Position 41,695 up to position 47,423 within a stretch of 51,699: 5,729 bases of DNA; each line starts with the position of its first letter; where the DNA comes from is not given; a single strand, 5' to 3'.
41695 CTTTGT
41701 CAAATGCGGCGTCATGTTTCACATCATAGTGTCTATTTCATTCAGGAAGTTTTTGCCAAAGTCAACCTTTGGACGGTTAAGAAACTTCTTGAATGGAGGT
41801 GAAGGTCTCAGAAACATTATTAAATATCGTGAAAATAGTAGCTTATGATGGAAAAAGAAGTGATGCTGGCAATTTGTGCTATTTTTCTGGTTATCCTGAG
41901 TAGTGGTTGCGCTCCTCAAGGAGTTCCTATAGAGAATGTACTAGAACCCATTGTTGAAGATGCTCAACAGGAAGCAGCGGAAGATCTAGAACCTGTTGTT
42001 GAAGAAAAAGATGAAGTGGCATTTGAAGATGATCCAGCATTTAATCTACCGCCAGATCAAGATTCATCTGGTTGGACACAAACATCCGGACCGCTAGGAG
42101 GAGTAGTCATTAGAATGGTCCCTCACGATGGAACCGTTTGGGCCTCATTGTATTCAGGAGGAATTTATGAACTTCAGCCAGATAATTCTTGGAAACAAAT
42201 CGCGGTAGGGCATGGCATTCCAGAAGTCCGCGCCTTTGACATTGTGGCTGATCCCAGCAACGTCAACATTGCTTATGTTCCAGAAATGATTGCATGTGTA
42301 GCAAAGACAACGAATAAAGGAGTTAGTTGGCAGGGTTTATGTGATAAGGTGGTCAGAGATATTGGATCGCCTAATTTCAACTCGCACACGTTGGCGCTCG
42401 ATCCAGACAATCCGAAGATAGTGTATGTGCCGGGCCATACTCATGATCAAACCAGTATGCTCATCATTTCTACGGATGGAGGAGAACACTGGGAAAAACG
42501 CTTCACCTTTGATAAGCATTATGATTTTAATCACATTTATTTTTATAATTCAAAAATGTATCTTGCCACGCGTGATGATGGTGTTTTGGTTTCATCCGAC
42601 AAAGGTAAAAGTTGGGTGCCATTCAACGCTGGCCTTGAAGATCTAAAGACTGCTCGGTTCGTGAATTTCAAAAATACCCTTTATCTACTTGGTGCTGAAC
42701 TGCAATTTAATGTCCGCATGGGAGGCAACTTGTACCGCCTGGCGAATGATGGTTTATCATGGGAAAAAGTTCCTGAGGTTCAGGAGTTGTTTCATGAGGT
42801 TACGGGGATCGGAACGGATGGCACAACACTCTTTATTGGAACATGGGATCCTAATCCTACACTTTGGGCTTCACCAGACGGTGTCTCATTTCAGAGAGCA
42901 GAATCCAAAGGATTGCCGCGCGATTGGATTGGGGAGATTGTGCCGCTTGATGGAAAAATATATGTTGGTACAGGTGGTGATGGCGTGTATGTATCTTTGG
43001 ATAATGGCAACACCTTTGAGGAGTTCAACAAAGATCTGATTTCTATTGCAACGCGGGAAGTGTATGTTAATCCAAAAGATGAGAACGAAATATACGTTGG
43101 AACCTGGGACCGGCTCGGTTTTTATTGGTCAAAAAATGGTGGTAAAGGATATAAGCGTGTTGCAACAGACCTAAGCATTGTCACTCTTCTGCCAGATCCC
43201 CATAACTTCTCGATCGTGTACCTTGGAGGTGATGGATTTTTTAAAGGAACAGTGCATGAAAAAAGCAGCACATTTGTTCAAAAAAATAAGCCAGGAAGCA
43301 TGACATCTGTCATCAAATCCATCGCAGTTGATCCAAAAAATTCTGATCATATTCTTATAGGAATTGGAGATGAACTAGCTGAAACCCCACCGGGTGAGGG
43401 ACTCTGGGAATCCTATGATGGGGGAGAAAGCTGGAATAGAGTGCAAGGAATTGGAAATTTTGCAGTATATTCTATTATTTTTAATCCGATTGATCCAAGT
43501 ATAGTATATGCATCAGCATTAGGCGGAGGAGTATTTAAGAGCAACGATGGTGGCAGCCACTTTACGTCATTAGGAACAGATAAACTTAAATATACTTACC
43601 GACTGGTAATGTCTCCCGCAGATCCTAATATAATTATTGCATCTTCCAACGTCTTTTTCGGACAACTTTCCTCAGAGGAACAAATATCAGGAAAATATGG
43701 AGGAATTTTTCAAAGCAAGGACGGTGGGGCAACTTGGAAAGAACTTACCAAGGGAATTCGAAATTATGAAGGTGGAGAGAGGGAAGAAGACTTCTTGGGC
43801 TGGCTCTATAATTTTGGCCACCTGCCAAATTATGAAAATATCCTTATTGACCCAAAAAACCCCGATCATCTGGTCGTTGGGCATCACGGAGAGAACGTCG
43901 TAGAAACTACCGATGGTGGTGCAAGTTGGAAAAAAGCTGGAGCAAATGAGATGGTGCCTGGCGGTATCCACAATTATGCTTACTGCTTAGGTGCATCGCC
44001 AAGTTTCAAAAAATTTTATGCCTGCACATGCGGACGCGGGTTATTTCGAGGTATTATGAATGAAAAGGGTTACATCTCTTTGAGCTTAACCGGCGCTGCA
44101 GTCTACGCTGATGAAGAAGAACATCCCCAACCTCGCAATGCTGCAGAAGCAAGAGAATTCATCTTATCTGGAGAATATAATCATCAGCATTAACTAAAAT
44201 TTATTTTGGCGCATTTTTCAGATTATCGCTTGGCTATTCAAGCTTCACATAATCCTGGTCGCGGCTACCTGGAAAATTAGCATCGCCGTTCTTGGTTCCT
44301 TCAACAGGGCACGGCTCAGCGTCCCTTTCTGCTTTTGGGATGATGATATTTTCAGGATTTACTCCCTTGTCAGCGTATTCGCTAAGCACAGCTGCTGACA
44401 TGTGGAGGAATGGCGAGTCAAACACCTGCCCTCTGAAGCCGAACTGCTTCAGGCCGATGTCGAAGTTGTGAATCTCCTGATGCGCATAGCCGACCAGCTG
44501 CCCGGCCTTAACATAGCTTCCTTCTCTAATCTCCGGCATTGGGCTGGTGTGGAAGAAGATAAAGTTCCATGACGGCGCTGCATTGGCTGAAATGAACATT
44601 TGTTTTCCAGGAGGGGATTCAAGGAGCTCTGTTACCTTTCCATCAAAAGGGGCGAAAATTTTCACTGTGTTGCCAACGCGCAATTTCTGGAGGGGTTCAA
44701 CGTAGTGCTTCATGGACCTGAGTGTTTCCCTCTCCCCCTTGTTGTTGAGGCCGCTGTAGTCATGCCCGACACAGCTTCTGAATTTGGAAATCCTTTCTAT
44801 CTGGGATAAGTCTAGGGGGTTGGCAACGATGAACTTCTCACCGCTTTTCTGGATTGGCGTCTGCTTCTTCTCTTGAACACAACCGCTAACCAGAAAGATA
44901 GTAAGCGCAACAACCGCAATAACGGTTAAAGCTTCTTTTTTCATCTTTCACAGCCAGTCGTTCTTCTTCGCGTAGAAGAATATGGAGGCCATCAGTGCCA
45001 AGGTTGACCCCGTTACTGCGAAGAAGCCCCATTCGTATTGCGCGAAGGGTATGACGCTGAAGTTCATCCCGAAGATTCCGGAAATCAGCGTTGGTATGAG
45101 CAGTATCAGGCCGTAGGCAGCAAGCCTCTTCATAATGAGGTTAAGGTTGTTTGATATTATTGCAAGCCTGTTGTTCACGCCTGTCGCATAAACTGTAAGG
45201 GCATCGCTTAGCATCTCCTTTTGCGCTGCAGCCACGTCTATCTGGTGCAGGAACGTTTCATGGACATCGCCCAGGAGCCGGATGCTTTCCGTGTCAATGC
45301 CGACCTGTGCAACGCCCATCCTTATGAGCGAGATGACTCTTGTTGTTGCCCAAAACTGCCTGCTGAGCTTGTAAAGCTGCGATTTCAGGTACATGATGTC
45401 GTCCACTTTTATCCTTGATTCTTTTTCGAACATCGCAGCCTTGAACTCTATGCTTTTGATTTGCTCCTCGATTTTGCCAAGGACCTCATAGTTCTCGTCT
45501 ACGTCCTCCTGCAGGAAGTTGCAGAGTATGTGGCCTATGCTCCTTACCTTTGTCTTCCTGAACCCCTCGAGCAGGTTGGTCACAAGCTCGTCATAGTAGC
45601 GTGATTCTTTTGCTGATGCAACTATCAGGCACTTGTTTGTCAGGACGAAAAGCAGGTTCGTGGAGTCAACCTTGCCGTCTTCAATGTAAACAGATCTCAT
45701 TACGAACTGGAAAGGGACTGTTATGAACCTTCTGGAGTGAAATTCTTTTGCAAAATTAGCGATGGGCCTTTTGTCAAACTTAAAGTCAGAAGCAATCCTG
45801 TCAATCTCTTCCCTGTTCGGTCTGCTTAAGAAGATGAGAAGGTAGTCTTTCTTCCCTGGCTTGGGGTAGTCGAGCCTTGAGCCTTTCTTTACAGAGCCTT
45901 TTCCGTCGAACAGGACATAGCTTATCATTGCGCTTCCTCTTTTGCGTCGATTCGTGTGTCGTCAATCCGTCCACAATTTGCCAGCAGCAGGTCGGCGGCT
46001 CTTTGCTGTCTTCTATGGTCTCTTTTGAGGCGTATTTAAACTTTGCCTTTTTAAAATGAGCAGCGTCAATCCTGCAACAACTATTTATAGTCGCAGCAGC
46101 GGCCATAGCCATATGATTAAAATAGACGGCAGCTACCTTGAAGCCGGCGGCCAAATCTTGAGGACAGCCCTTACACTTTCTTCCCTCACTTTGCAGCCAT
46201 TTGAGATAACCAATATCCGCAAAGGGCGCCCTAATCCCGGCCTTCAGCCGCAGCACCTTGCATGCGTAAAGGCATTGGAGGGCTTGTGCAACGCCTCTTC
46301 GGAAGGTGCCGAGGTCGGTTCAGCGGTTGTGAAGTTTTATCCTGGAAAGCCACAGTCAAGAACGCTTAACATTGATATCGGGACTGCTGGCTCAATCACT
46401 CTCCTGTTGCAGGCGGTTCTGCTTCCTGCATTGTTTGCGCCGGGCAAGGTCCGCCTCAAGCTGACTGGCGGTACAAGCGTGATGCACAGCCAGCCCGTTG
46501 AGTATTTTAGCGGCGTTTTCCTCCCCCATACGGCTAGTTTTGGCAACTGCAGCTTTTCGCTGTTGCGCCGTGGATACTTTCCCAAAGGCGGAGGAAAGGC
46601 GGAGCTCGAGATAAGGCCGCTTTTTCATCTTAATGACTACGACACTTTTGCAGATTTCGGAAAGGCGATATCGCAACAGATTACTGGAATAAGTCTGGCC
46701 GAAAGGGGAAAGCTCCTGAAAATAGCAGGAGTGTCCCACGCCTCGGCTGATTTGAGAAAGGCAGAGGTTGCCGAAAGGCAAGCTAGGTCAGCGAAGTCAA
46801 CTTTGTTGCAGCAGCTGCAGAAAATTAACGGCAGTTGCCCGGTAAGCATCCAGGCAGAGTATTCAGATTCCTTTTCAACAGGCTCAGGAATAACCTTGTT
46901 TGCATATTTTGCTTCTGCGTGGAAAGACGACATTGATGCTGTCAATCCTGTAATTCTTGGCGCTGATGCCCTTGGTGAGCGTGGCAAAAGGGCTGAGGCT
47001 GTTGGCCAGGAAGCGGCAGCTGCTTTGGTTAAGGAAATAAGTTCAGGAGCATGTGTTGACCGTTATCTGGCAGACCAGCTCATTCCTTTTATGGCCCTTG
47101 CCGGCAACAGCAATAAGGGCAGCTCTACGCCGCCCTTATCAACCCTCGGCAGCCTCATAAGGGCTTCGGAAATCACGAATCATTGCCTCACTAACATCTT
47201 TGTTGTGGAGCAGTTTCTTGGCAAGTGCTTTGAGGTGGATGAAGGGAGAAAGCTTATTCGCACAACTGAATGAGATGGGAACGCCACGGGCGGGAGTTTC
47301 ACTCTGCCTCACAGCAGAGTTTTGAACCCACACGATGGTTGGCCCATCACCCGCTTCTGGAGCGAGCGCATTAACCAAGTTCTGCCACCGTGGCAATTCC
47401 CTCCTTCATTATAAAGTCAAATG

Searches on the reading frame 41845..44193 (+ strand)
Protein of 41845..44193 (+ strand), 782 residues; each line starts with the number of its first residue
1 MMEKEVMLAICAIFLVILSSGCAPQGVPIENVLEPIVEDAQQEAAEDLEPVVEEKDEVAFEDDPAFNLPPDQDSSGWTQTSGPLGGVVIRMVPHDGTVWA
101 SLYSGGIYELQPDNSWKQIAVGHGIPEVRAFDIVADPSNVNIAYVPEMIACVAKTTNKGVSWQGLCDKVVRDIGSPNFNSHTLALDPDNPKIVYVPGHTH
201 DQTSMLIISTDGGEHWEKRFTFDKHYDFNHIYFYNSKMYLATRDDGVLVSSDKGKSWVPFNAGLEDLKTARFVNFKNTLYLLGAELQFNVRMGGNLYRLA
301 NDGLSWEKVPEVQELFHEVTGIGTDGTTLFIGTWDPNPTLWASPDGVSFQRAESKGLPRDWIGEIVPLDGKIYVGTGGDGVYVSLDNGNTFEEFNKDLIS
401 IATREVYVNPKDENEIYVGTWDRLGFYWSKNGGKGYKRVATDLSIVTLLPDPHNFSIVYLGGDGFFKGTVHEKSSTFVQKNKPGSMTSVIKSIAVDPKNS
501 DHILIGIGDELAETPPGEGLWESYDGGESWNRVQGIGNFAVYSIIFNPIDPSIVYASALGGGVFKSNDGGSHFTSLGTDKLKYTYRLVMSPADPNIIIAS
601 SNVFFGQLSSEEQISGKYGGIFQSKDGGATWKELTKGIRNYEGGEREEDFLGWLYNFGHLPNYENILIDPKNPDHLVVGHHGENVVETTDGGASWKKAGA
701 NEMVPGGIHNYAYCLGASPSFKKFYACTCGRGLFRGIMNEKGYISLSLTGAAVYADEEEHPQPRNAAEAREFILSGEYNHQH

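Call 8: search_protein_families(library=pfam, proteins=[window:41845-44193:+], max_evalue=0.001)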
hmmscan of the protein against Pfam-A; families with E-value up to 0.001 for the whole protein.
window:41845-44193:+ (782 aa): 6 families
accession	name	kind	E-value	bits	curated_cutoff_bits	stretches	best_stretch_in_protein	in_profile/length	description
PF15902.12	Sortilin-Vps10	-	1.4e-29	103.6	33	3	520-643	3-121/446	Sortilin, neurotensin receptor 3,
PF14870.12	PSII_BNR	-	8.1e-13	48.7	27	1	203-438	37-268/303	Photosynthesis system II assembly factor YCF48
PF02012.26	BNR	-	1.2e-07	31.1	27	0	208-218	2-12/12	BNR/Asp-box repeat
PF13088.12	BNR_2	-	1e-05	25.5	31.4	0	151-226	187-258/277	BNR repeat-like domain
PF24316.1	Tli3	-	0.00031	21.5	27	0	194-228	66-107/129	T6SS Tli3 immunity protein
PF03478.24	Beta-prop_KIB1-4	-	0.00041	20.4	27.4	0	182-310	70-199/242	KIB1-4 beta-propeller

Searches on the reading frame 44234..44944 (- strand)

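Call 8: search_protein_families(library=pfam, proteins=[window:44234-44944:-], max_evalue=0.001)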
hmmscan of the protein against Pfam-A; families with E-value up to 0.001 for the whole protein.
window:44234-44944:- (236 aa): 1 family
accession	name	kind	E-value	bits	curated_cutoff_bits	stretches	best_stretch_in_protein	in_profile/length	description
PF01551.29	Peptidase_M23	-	0.0003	21.4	28.7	1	93-156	13-74/96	Peptidase family M23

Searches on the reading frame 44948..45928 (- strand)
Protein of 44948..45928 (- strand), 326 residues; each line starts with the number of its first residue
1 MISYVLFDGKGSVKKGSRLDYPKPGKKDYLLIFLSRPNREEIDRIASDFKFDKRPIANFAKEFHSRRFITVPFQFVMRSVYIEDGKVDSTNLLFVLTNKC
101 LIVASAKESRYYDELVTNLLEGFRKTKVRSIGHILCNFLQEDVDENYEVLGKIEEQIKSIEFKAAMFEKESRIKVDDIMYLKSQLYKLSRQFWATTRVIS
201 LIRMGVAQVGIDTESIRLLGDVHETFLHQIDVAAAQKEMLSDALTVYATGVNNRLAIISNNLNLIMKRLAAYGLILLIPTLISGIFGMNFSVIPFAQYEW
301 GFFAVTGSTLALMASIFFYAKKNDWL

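Call 9: search_protein_families(library=pfam, proteins=[window:44948-45928:-], max_evalue=0.001)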
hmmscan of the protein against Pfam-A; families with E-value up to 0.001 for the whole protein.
window:44948-45928:- (326 aa): 1 family
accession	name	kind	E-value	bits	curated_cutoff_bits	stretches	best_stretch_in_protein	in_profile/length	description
PF01544.23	CorA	-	8.7e-37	127.4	27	1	34-322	9-292/292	CorA-like Mg2+ transporter protein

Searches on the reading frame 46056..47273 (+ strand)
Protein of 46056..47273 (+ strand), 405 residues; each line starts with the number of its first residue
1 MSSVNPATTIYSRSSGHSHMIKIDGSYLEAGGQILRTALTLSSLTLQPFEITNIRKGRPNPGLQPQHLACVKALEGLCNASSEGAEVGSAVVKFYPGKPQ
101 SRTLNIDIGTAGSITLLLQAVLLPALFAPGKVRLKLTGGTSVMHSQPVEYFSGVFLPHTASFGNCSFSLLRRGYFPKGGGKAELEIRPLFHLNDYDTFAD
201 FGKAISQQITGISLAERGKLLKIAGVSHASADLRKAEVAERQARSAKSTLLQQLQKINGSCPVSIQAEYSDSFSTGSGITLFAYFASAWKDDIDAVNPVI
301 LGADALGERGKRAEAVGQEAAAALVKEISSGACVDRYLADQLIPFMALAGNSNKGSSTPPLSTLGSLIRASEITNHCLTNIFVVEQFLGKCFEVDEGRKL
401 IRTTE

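Call 9: search_protein_families(library=pfam, proteins=[window:46056-47273:+], max_evalue=0.001)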
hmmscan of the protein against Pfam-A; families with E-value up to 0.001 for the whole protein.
window:46056-47273:+ (405 aa): 2 families
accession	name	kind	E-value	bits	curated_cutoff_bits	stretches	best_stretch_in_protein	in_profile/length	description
PF01137.26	RTC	-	3.4e-73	245.9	27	1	27-394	1-221/221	RNA 3'-terminal phosphate cyclase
PF05189.18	RTC_insert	-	8e-18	65.2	23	1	216-329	2-102/102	RNA 3'-terminal phosphate cyclase (RTC), insert domain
